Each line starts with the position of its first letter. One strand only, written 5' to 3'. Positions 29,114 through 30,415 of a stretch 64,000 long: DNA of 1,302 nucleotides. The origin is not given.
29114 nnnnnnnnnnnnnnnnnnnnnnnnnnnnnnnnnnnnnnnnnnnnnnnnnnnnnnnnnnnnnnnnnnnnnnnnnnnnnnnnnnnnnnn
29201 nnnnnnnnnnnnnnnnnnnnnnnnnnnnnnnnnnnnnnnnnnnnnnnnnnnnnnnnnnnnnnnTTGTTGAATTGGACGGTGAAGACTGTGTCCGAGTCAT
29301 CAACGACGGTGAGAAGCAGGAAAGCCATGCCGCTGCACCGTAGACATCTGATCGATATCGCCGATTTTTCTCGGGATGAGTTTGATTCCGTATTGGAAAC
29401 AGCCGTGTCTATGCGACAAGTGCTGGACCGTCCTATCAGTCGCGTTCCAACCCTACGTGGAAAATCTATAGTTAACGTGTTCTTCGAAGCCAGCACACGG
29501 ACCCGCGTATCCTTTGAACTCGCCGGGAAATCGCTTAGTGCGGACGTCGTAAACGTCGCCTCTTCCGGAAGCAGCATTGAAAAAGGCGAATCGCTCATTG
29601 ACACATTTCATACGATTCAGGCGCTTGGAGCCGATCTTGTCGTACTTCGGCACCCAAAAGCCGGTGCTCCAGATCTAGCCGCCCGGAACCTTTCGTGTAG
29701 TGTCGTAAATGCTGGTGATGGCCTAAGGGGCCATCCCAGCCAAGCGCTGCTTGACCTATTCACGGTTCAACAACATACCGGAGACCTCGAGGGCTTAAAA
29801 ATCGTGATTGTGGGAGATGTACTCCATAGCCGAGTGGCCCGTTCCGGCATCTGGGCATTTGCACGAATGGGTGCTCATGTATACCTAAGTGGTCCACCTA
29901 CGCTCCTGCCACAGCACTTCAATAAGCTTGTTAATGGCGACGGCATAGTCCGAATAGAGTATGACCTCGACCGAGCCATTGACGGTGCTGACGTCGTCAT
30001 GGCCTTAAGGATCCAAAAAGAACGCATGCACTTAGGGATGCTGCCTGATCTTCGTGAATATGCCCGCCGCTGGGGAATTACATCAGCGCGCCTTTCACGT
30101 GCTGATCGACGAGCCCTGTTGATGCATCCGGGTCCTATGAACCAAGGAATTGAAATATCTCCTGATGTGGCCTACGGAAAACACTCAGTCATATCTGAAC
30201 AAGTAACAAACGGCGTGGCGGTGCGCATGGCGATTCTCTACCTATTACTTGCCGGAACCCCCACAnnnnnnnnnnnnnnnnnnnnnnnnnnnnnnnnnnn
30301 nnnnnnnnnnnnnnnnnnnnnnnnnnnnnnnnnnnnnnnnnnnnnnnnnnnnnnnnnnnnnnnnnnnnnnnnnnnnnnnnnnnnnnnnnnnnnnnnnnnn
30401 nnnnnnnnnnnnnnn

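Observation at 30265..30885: Degenerate metallo-beta-lactamase-fold ORF inserted between pyrB and pyrC with overlapping start/stop codons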

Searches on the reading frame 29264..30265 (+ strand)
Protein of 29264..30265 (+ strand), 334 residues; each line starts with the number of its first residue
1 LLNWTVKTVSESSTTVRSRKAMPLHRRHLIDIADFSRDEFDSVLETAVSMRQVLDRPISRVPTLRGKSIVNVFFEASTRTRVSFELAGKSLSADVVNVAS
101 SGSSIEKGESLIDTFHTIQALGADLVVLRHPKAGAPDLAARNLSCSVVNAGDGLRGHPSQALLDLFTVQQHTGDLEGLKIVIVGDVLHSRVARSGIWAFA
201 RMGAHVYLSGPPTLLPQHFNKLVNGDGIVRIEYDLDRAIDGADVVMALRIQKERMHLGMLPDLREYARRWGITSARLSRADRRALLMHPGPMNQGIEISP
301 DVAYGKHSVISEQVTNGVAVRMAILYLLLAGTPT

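Call 3: search_protein_families(library=pfam, proteins=[window:29264-30265:+], max_evalue=1)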
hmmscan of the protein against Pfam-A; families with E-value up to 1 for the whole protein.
window:29264-30265:+ (334 aa): 2 families
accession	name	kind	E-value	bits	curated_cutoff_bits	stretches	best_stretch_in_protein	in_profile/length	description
PF02729.26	OTCace_N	-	1.3e-40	139.3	29.9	1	27-170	1-148/148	Aspartate/ornithine carbamoyltransferase, carbamoyl-P binding domain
PF00185.30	OTCace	-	2e-27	96.6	29.4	1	176-328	1-157/157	Aspartate/ornithine carbamoyltransferase, Asp/Orn binding domain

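Call 4: search_protein_families(library=ncbifam, proteins=[window:29264-30265:+], max_evalue=1)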
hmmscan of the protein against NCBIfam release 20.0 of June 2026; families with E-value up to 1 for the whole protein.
window:29264-30265:+ (334 aa): 17 families
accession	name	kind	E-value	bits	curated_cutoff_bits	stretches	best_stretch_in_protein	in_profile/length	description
NF002032.1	PRK00856.1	equivalog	7.7e-116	386.4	263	1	27-329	1-297/297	aspartate carbamoyltransferase catalytic subunit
TIGR00670.1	asp_carb_tr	equivalog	2.3e-97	325.8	236.95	1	27-329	1-303/304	aspartate carbamoyltransferase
NF010387.0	PRK13814.1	equivalog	8.4e-64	215.4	660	1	27-329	6-303/310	aspartate carbamoyltransferase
NF008853.0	PRK11891.1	equivalog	8.8e-49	166.3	560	1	13-329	76-398/430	aspartate carbamoyltransferase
NF006046.0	PRK08192.1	equivalog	5.2e-42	144.3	512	1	26-329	6-317/339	aspartate carbamoyltransferase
NF001986.0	PRK00779.1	subfamily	4.1e-40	137.8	306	1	25-330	4-305/307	ornithine carbamoyltransferase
TIGR00658.1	orni_carb_tr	equivalog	2.5e-38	132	280.85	1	27-329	1-303/304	ornithine carbamoyltransferase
TIGR04384.1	putr_carbamoyl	exception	1.9e-24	86.4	500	1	28-328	1-306/330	putrescine carbamoyltransferase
NF011380.0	PRK14805.1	equivalog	2.1e-22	79.6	421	1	27-330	2-301/302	ornithine carbamoyltransferase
NF003286.0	PRK04284.1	subfamily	1.3e-20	73.8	515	1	24-246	4-229/332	ornithine carbamoyltransferase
NF009916.0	PRK13376.1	equivalog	2.2e-20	72.7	800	1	27-328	8-332/525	bifunctional aspartate carbamoyltransferase catalytic subunit/aspartate carbamoyltransferase regulatory subunit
NF003384.0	PRK04523.1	equivalog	3.5e-19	69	288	2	156-329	147-333/336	N-acetylornithine carbamoyltransferase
NF002470.0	PRK01713.1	equivalog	1.2e-15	57.8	545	1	22-245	3-229/334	ornithine carbamoyltransferase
NF011379.0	PRK14804.1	equivalog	1.5e-14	53.9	373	1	27-329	7-309/311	ornithine carbamoyltransferase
NF009213.0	PRK12562.1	subfamily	4.3e-14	52.6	559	1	24-216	4-194/334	ornithine carbamoyltransferase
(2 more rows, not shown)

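Call 31: search_solved_structures(query=window:29339-30265:+, max_evalue=1e-30, show_alignments=0)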
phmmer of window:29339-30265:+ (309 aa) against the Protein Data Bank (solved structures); distinct sequences matched with E-value up to 1e-30: 39.
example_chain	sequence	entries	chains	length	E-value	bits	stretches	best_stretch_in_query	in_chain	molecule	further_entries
2at2_A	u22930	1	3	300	7.1e-58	199.2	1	2-303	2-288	ASPARTATE CARBAMOYLTRANSFERASE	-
3d6n_B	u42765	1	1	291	7.8e-58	199.1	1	2-302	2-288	Aspartate carbamoyltransferase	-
3r7d_A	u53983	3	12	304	9.1e-58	198.8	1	2-302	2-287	Aspartate carbamoyltransferase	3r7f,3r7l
4bjh_B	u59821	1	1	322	1.1e-57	198.6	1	2-302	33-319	ASPARTATE CARBAMOYLTRANSFERASE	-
6pnz_A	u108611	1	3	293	1.3e-53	185.2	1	3-304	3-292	Aspartate carbamoyltransferase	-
1ml4_A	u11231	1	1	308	2.2e-52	181.2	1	2-304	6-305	Aspartate Transcarbamoylase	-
5g1n_A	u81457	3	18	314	1.4e-47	165.4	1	2-304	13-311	CAD PROTEIN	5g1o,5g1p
2rgw_A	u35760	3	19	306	1.9e-46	161.7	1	2-304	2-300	Aspartate carbamoyltransferase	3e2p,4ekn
3lxm_A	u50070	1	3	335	5.2e-44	153.7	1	2-304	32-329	Aspartate carbamoyltransferase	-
6yw9_A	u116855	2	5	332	8.6e-44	153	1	5-306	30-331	PYRB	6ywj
6ypo_A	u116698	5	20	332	1.9e-43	151.8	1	5-306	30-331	PYRB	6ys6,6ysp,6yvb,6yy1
1d09_A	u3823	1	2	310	1.5e-42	148.9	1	2-304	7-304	ASPARTATE CARBAMOYLTRANSFERASE CATALYTIC CHAIN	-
1q95_A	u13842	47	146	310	1.6e-42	148.8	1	2-304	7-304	Aspartate carbamoyltransferase catalytic chain | PROTEIN (ASPARTATE CARBAMOYLTRANSFERASE) | Aspartate carbamoyltransferase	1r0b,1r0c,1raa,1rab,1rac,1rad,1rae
1ekx_A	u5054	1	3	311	1.6e-42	148.8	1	2-304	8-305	ASPARTATE TRANSCARBAMOYLASE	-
2a0f_A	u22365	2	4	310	2e-42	148.5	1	2-304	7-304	Aspartate carbamoyltransferase catalytic chain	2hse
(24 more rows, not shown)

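Call 59: find_homologous_proteins(query=window:29339-30265:+, max_evalue=1e-60)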
Query window:29339-30265:+ (309 aa): 7968 proteins with E <= 1e-60 among 8000 candidates; the best 120 are listed.
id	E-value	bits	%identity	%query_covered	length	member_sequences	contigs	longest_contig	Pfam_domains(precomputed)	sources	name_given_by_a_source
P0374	2.0e-192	656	98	100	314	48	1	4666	PF00185.31,PF02729.27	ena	-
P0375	2.4e-185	632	93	100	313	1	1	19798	PF00185.31,PF02729.27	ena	-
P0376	3.7e-180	615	89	100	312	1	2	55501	PF00185.31,PF02729.27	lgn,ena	-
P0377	6.6e-176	601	87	100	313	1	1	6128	PF00185.31,PF02729.27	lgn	-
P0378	9.1e-176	601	87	100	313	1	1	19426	PF00185.31,PF02729.27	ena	-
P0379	1.0e-175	601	87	100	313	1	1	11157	PF00185.31,PF02729.27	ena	-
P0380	1.2e-175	601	87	100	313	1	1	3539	PF00185.31,PF02729.27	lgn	-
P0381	1.2e-175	601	87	100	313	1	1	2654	PF00185.31,PF02729.27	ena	-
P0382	4.0e-175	599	87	100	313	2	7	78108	PF00185.31,PF02729.27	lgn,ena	-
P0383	5.3e-175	598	87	100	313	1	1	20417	PF00185.31,PF02729.27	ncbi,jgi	jgi:aspartate carbamoyltransferase catalytic subunit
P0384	5.4e-175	598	87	100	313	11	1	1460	PF00185.31,PF02729.27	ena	-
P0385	2.8e-172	590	87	99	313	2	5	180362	PF00185.31,PF02729.27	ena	-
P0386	1.9e-169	580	85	99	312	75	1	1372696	PF00185.31,PF02729.27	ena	-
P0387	2.5e-168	577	85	99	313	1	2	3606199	PF00185.31,PF02729.27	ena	-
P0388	3.7e-168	576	85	99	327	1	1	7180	PF00185.31,PF02729.27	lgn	-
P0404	6.9e-133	460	67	99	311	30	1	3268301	PF00185.31,PF02729.27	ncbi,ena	-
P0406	8.2e-133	460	69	99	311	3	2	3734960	PF00185.31,PF02729.27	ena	-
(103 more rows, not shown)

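Call 61: find_encoding_contigs(protein=P0404, flank=5000, max_places=2)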
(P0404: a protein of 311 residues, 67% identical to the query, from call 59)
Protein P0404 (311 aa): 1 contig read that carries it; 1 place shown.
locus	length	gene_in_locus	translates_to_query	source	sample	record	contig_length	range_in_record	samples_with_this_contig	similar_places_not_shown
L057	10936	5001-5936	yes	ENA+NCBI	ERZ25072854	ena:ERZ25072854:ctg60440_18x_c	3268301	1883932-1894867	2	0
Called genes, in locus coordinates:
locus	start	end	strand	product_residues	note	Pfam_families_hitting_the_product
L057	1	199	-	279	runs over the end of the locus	PF01061:ABC2_membrane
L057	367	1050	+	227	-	PF13483:Lactamase_B_3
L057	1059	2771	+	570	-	PF01656:CbiA (weak), PF06418:CTP_synth_N, PF00117:GATase, PF07722:Peptidase_C26 (weak)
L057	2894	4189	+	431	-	PF00709:Adenylsucc_synt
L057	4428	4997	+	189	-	PF00156:Pribosyltran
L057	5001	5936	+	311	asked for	PF02729:OTCace_N, PF00185:OTCace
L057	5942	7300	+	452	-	PF01979:Amidohydro_1, PF07969:Amidohydro_3 (weak), PF12890:DHOase, PF07969:Amidohydro_3 (weak)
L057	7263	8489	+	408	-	PF00988:CPSase_sm_chain, PF00117:GATase, PF07722:Peptidase_C26 (faint)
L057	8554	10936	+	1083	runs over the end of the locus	PF25596:CPSase_L_D1, PF02786:CPSase_L_D2, PF02787:CPSase_L_D3, PF25596:CPSase_L_D1, PF02655:ATP-grasp_3, PF02786:CPSase_L_D2, PF15632:ATPgrasp_Ter, PF02142:MGS, +3 more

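Call 62: find_encoding_contigs(protein=P0406, flank=5000, max_places=2)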
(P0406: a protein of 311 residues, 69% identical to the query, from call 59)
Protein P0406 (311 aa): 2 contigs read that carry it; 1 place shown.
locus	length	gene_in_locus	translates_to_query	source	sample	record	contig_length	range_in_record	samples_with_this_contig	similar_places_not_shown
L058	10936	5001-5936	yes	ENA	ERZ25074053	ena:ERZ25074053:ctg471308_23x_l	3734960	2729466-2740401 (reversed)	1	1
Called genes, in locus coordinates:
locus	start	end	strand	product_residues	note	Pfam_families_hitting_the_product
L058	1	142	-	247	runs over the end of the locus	PF01061:ABC2_membrane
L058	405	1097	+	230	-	PF13483:Lactamase_B_3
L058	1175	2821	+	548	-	PF01656:CbiA (weak), PF06418:CTP_synth_N, PF00117:GATase, PF07722:Peptidase_C26 (weak)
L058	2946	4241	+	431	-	PF00709:Adenylsucc_synt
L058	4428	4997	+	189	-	PF00156:Pribosyltran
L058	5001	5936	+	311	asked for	PF02729:OTCace_N, PF00185:OTCace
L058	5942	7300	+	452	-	PF01979:Amidohydro_1, PF12890:DHOase, PF07969:Amidohydro_3 (weak)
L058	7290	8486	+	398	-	PF00988:CPSase_sm_chain, PF00117:GATase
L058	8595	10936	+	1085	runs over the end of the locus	PF25596:CPSase_L_D1, PF02786:CPSase_L_D2, PF02787:CPSase_L_D3, PF25596:CPSase_L_D1, PF02655:ATP-grasp_3, PF02786:CPSase_L_D2, PF07478:Dala_Dala_lig_C (weak), PF02142:MGS, +3 more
